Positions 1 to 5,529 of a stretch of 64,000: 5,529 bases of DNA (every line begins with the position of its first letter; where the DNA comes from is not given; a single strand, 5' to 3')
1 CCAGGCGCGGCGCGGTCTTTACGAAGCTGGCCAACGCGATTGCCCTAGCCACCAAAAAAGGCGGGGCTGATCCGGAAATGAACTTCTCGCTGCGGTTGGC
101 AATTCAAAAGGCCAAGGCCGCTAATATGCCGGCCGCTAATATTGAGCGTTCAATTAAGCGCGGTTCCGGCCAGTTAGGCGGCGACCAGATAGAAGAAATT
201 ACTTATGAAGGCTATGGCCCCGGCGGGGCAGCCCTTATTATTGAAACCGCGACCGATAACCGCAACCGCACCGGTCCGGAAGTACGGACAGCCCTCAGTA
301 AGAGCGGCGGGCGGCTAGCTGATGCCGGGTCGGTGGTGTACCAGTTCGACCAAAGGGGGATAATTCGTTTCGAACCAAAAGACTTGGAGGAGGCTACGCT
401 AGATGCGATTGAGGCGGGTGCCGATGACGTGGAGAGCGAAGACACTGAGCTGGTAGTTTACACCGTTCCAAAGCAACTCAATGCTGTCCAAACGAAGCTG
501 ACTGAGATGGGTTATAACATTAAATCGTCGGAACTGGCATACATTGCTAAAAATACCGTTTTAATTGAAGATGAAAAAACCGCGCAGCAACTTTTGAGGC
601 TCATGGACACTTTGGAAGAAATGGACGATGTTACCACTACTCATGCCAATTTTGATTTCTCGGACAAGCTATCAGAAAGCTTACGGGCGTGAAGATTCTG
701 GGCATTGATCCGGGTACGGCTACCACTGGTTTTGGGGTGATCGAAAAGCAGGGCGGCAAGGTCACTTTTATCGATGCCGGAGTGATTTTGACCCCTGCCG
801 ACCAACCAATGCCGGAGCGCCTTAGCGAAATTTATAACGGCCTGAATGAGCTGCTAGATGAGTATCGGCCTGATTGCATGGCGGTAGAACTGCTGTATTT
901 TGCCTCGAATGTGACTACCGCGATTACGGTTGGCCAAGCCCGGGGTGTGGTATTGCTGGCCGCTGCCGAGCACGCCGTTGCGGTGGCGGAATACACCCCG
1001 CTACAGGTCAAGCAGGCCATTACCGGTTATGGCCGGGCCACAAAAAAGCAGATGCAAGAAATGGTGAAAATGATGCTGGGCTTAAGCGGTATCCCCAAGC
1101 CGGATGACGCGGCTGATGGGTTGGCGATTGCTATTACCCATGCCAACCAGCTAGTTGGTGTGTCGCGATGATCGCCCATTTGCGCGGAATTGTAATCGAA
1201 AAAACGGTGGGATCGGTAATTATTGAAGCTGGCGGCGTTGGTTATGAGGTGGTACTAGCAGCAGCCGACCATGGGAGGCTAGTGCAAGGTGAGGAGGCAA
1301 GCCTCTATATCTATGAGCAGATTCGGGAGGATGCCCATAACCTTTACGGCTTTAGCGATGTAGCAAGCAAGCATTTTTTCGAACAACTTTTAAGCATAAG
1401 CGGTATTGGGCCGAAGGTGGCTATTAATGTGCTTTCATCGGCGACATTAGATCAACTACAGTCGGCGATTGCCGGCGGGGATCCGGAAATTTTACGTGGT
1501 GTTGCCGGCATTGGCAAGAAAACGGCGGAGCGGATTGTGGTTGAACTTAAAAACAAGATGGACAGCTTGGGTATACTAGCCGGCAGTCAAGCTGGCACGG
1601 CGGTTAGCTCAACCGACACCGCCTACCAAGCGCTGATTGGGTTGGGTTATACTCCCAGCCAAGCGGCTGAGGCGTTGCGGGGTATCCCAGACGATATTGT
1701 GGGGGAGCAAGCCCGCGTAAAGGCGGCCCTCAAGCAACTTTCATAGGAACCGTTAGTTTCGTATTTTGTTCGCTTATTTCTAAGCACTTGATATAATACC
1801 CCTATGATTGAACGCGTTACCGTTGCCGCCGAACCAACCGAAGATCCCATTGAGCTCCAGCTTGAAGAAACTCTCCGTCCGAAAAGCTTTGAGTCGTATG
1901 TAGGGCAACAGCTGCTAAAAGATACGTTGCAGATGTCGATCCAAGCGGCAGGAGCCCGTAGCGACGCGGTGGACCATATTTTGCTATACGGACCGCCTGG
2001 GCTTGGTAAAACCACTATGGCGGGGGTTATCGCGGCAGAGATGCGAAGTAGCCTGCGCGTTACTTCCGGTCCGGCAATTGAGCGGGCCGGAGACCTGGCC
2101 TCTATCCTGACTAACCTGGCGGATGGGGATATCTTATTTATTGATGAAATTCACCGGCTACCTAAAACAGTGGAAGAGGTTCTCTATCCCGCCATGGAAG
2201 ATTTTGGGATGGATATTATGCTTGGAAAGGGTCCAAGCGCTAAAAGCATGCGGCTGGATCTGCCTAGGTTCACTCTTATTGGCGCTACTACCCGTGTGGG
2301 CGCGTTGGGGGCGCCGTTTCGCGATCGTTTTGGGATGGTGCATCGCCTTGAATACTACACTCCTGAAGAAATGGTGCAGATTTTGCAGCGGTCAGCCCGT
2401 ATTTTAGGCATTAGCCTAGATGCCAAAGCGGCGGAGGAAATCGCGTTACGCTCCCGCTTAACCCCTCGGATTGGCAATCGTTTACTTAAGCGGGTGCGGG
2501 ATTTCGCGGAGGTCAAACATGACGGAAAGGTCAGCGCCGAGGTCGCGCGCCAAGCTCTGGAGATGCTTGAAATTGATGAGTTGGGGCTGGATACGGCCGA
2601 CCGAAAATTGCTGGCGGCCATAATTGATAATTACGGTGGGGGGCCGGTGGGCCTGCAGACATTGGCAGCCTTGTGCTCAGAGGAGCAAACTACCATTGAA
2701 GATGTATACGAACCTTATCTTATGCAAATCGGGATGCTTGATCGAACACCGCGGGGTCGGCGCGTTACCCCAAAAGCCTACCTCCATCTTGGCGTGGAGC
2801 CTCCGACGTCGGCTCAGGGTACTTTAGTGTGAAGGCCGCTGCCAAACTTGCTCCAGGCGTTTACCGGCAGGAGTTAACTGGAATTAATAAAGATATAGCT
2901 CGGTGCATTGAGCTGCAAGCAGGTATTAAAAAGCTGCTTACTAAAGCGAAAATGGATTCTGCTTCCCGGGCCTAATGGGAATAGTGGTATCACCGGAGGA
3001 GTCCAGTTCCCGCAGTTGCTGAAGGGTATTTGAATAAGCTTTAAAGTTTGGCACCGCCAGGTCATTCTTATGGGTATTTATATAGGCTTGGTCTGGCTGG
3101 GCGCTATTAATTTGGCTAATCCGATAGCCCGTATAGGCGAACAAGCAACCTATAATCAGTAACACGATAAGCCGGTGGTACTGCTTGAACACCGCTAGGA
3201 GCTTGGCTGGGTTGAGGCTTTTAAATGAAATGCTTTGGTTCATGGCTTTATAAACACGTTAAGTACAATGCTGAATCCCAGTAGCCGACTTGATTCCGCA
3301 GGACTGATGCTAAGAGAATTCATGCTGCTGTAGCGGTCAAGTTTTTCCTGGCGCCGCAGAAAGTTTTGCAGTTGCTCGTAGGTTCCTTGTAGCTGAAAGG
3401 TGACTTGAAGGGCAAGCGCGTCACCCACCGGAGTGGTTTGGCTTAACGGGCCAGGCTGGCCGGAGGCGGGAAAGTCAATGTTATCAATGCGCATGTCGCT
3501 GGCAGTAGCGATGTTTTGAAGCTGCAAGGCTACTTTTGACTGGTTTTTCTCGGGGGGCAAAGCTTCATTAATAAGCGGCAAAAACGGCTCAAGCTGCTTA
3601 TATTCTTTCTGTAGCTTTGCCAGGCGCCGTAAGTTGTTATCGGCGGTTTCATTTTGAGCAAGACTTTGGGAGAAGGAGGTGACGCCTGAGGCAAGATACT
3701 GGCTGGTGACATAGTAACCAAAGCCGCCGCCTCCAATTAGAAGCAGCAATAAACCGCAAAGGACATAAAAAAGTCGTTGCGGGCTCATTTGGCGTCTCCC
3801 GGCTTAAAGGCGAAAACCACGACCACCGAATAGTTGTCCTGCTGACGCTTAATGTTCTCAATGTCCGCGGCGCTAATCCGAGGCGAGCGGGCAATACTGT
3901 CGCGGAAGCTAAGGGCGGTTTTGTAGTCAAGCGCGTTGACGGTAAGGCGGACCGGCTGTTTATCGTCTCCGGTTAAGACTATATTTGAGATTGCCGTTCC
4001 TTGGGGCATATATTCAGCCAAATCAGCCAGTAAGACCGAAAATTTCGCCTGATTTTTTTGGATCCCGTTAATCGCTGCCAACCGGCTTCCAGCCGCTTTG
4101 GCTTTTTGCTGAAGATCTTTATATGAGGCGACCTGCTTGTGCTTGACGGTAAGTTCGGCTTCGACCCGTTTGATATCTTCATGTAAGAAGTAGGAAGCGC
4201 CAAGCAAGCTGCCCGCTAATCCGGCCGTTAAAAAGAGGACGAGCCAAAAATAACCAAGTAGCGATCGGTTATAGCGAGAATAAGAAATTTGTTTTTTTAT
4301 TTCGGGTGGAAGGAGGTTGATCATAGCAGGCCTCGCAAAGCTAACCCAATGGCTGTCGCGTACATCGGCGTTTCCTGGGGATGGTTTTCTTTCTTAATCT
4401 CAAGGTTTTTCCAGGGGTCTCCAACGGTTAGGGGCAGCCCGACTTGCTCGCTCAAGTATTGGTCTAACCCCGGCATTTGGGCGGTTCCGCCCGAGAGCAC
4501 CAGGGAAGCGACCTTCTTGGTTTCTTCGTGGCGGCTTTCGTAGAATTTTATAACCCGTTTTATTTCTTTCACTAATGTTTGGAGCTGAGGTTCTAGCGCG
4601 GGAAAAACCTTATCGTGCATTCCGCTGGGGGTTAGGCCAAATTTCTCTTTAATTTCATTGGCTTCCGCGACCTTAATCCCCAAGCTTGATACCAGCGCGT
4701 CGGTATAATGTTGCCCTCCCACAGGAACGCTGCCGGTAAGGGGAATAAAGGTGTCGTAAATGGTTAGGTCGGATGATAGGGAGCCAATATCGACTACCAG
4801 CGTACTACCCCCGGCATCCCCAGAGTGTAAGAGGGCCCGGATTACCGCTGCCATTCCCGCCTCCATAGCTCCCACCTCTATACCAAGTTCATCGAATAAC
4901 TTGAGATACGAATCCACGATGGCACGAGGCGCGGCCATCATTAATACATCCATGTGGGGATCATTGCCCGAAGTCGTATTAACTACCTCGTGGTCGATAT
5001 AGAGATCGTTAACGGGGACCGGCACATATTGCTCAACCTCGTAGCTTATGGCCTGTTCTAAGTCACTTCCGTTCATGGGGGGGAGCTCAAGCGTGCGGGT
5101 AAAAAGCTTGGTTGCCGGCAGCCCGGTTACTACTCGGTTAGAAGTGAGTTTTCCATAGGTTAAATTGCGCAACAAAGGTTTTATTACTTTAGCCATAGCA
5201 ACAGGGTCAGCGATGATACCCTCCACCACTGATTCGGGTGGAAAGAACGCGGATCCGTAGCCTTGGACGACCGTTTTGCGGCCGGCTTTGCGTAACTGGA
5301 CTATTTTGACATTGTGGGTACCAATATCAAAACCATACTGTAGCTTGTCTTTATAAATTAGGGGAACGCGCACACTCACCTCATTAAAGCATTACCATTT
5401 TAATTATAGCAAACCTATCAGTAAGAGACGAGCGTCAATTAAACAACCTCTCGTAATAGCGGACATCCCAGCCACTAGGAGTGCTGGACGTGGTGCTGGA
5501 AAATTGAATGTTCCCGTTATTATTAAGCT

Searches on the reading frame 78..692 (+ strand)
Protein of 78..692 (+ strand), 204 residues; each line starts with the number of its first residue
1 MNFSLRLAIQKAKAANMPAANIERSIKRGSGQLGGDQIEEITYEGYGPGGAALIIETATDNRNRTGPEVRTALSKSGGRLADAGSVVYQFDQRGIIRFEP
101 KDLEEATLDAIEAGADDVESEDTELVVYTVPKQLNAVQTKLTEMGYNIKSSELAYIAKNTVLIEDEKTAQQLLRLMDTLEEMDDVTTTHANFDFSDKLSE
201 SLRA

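Call 7: search_protein_families(library=pfam, proteins=[window:78-692:+], max_evalue=0.01)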
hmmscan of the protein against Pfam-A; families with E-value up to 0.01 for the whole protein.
window:78-692:+ (204 aa): 4 families
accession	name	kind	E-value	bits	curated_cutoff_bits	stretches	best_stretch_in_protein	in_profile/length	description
PF01709.26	Transcrip_reg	-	1e-52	178.5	27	1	39-192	2-160/160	TACO1/YebC second and third domain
PF20772.2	TACO1_YebC_N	-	1.1e-10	42.3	36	1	1-32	42-73/73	TACO1/YebC protein N-terminal domain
PF22659.2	YycE-like_C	-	0.0057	17.1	27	0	125-165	4-45/55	YycE-like C-terminal domain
PF03927.19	NapD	-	0.0092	16.5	28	0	125-189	6-68/76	NapD protein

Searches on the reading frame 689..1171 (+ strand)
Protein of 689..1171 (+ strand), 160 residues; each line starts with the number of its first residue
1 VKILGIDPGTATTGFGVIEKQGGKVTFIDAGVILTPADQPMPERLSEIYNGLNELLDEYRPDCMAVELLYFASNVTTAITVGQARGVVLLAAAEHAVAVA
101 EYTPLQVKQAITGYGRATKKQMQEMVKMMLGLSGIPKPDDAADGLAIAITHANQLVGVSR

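Call 7: search_protein_families(library=pfam, proteins=[window:689-1171:+], max_evalue=0.01)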
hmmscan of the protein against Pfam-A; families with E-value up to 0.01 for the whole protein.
window:689-1171:+ (160 aa): 2 families
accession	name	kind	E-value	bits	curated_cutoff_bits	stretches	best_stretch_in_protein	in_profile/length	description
PF02075.23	RuvC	-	5.3e-56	189.1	22.2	1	3-151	1-148/148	Crossover junction endodeoxyribonuclease RuvC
PF07602.17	DUF1565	-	0.0048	16.7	20.3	1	75-127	18-70/257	Protein of unknown function (DUF1565)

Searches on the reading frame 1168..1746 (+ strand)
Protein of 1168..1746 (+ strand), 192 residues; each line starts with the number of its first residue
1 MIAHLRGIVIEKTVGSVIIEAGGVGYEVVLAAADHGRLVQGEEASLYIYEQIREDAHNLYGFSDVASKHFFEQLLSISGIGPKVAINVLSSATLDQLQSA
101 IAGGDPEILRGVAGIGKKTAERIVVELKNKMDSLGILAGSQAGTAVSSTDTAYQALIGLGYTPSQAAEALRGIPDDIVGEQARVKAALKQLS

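Call 7: search_protein_families(library=pfam, proteins=[window:1168-1746:+], max_evalue=0.01)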
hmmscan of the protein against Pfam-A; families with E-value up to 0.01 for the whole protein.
window:1168-1746:+ (192 aa): 8 families
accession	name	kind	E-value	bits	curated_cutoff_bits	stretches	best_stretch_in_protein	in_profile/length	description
PF01330.27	RuvA_N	-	2.1e-19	69.8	23.6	1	1-61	1-61/61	RuvA N terminal domain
PF14520.12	HHH_5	-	1.5e-16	61.1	27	1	71-128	1-56/57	Helix-hairpin-helix domain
PF00633.29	HHH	-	4.3e-09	36.2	24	1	71-90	10-29/30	Helix-hairpin-helix motif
PF07499.19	RuvA_C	-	4.2e-06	27.6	24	1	152-192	6-47/47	RuvA, C-terminal domain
PF12826.13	HHH_2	-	0.00028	21.4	27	0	71-89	34-52/64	Helix-hairpin-helix motif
PF01367.25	5_3_exonuc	-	0.0015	19.4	40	0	100-128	11-39/97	5'-3' exonuclease, C-terminal SAM fold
PF12836.13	HHH_3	-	0.0017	18.9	27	0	107-124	14-31/65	Helix-hairpin-helix motif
PF21176.3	RecR_HhH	-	0.0028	17.9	27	0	109-127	8-26/45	RecR, helix-hairpin-helix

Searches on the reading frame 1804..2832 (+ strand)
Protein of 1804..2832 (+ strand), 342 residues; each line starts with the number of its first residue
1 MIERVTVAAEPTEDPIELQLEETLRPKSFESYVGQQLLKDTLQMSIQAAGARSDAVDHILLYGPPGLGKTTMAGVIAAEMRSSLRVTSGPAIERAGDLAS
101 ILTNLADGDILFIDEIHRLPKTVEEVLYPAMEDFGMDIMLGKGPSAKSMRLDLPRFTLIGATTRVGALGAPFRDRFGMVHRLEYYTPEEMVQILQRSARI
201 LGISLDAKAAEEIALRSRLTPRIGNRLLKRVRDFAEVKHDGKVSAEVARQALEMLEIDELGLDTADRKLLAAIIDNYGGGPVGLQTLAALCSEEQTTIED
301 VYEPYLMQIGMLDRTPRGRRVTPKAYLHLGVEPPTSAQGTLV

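Call 7: search_protein_families(library=pfam, proteins=[window:1804-2832:+], max_evalue=0.01)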
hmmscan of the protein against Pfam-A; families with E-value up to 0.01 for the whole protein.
window:1804-2832:+ (342 aa): 15 families
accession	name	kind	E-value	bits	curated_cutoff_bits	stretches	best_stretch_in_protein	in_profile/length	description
PF05496.18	RuvB_N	-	7.9e-75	250.4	27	1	24-182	1-159/159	Holliday junction DNA helicase RuvB P-loop domain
PF17864.7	AAA_lid_4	-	2.1e-29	101.5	27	1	185-258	1-74/74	RuvB AAA lid domain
PF05491.19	RuvB_C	-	3.7e-24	84.9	24.7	1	259-329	1-71/72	RuvB C-terminal winged helix domain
PF00004.35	AAA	-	3.3e-18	66.9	21.2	1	59-181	1-128/131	ATPase family associated with various cellular activities (AAA)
PF07728.20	AAA_5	-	4.2e-10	40.2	22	1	58-176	1-139/139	AAA domain (dynein-related subfamily)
PF01078.27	Mg_chelatase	-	4.1e-05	23.5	20.3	0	33-77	6-43/207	Magnesium chelatase, subunit ChlI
PF13191.12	AAA_16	-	0.00024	22.1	32.6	1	51-94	19-63/167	AAA ATPase domain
PF00158.32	Sigma54_activat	-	0.00038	20.6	20.2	0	104-133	90-119/168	Sigma-54 interaction domain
PF13173.12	AAA_14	-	0.00076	19.9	27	1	59-128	5-83/129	AAA domain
PF01695.23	IstB_IS21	-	0.0013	18.7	24.1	0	57-81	93-118/238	IstB-like ATP binding protein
PF00910.28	RNA_helicase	-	0.002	19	21.5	1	59-122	1-64/105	RNA helicase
PF05673.19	DUF815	-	0.0021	17.7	23.8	0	29-115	27-115/249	Protein of unknown function (DUF815)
PF20720.3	nSTAND3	-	0.0022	18.2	27.2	1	57-83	18-44/155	Novel STAND NTPase 3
PF13401.12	AAA_22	-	0.0058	17.4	27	0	58-73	7-22/130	AAA domain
PF07726.17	AAA_3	-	0.0082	16.5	27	0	58-84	1-27/131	ATPase family associated with various cellular activities (AAA)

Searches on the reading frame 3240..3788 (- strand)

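Call 6: search_protein_families(library=pfam, proteins=[window:3240-3788:-], max_evalue=0.01)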
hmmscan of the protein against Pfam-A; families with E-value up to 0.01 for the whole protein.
window:3240-3788:- (182 aa): 1 family
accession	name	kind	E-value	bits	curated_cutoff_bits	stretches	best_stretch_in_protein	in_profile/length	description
PF04350.18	PilO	-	5.8e-07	30.2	22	1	46-177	15-139/145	Pilus assembly protein, PilO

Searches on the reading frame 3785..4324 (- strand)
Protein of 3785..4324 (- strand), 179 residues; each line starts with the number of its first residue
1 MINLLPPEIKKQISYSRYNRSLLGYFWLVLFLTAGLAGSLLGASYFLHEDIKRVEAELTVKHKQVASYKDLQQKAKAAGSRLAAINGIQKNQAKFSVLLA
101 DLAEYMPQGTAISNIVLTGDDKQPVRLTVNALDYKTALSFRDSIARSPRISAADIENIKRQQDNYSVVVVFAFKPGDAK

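Call 6: search_protein_families(library=pfam, proteins=[window:3785-4324:-], max_evalue=0.01)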
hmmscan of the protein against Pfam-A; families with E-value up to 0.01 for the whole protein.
window:3785-4324:- (179 aa): 1 family
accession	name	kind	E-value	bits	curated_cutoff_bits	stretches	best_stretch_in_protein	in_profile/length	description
PF05137.18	PilN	-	3.8e-05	24.1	22.8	1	98-166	2-68/78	Fimbrial assembly protein (PilN)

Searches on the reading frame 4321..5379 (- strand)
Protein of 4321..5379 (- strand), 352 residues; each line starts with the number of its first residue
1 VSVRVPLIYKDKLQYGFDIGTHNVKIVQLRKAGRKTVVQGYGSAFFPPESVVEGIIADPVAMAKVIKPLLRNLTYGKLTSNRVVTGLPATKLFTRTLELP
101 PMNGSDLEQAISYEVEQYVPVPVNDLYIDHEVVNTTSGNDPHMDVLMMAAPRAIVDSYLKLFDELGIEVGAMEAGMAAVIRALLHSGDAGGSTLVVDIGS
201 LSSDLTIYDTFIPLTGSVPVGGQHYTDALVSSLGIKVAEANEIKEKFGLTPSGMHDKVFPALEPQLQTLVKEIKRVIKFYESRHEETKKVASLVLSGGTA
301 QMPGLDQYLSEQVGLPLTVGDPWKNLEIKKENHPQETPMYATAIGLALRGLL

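Call 6: search_protein_families(library=pfam, proteins=[window:4321-5379:-], max_evalue=0.01)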
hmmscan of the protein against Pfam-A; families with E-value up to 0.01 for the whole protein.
window:4321-5379:- (352 aa): 5 families
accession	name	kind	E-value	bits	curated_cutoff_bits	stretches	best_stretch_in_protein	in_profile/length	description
PF11104.14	PilM_2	-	2.2e-47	162.1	27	1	16-350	1-339/340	Type IV pilus assembly protein PilM;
PF14450.12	FtsA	-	6.8e-15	56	31.8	1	195-345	2-127/127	Cell division protein FtsA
PF25216.1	Volactin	-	3.1e-08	33.9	35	1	160-312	138-290/321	Volactin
PF06723.19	MreB_Mbl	-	3.5e-08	33.1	27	1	256-321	240-305/327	MreB/Mbl protein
PF05134.19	T2SSL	-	0.00021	21.2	25.5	1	81-172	47-131/231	Type II secretion system (T2SS), protein L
